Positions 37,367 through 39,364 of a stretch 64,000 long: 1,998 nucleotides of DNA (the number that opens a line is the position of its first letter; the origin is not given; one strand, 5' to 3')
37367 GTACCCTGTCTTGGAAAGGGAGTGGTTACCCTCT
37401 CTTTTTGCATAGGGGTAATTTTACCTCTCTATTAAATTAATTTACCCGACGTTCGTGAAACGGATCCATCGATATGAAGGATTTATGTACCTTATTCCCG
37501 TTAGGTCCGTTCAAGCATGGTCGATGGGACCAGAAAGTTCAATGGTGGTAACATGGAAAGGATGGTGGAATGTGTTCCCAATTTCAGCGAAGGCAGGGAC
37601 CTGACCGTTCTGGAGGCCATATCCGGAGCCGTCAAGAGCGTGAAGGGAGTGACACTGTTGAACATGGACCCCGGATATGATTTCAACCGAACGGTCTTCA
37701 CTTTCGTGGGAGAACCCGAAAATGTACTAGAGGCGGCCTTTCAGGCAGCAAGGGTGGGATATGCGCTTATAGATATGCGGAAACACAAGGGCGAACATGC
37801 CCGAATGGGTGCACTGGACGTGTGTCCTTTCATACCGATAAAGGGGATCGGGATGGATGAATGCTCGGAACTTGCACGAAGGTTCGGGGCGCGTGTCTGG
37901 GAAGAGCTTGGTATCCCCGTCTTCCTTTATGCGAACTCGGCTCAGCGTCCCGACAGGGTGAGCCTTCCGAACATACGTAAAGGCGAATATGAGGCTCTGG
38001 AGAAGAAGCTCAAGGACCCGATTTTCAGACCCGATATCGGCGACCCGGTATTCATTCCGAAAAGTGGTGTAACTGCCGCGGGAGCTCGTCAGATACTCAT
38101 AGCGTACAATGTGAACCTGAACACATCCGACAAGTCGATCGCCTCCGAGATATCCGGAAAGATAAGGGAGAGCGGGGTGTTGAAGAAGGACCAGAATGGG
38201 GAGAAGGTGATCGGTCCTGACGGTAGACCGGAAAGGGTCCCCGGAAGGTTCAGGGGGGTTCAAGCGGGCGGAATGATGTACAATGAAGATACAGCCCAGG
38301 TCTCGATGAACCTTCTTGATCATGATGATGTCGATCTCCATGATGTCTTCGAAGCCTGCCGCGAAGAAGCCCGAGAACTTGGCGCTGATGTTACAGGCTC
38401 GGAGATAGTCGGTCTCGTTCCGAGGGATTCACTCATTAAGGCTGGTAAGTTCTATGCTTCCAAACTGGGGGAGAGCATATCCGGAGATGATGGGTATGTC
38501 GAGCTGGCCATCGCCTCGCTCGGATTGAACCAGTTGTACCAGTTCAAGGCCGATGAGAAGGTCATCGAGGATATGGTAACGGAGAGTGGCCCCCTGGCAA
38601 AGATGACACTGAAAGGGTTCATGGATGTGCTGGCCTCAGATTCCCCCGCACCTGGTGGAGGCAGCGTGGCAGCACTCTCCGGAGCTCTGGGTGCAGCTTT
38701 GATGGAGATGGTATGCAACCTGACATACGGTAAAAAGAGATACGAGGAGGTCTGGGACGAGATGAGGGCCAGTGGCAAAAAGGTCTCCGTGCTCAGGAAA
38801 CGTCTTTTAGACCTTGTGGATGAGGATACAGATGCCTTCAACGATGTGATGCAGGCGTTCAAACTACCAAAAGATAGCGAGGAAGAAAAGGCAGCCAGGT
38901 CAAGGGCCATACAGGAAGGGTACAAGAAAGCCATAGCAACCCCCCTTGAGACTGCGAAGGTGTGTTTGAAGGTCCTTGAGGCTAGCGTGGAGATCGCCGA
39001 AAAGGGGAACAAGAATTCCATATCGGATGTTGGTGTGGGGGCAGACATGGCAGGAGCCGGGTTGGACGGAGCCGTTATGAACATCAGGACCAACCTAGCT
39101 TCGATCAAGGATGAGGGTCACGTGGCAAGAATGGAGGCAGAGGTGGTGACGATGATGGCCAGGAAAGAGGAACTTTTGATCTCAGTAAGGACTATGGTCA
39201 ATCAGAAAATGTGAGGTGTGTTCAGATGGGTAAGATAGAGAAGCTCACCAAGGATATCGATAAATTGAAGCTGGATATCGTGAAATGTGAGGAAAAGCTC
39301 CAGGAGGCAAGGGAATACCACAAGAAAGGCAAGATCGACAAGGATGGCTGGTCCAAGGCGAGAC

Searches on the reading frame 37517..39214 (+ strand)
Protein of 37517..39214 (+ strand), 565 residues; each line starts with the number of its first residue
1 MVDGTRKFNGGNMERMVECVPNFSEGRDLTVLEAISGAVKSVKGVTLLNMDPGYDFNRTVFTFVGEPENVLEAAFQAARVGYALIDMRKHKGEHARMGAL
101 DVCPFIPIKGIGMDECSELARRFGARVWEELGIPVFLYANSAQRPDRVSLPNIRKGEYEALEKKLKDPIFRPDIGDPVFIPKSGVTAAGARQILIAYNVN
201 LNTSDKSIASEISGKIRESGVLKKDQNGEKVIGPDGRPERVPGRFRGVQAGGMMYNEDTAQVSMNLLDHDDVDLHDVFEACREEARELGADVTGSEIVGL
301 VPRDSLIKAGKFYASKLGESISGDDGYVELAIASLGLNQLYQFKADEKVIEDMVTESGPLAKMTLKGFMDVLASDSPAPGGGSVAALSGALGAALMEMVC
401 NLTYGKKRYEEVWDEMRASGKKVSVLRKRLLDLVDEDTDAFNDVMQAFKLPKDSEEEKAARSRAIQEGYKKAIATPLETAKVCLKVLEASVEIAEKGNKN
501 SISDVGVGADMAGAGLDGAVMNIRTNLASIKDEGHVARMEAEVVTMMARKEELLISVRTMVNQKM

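Call 7: search_protein_families(library=pfam, proteins=[window:37517-39214:+], max_evalue=0.001)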
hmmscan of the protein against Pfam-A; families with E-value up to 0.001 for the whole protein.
window:37517-39214:+ (565 aa): 3 families
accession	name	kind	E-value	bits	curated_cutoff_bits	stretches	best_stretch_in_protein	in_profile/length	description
PF04961.17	FTCD_C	-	1.7e-71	240.1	24.5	1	364-543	1-180/182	Formiminotransferase-cyclodeaminase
PF07837.17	FTCD_N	-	1.2e-68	230.7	27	1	16-191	1-176/176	Formiminotransferase domain, N-terminal subdomain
PF02971.19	FTCD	-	1.1e-42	145.8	24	1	193-351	1-144/145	Formiminotransferase domain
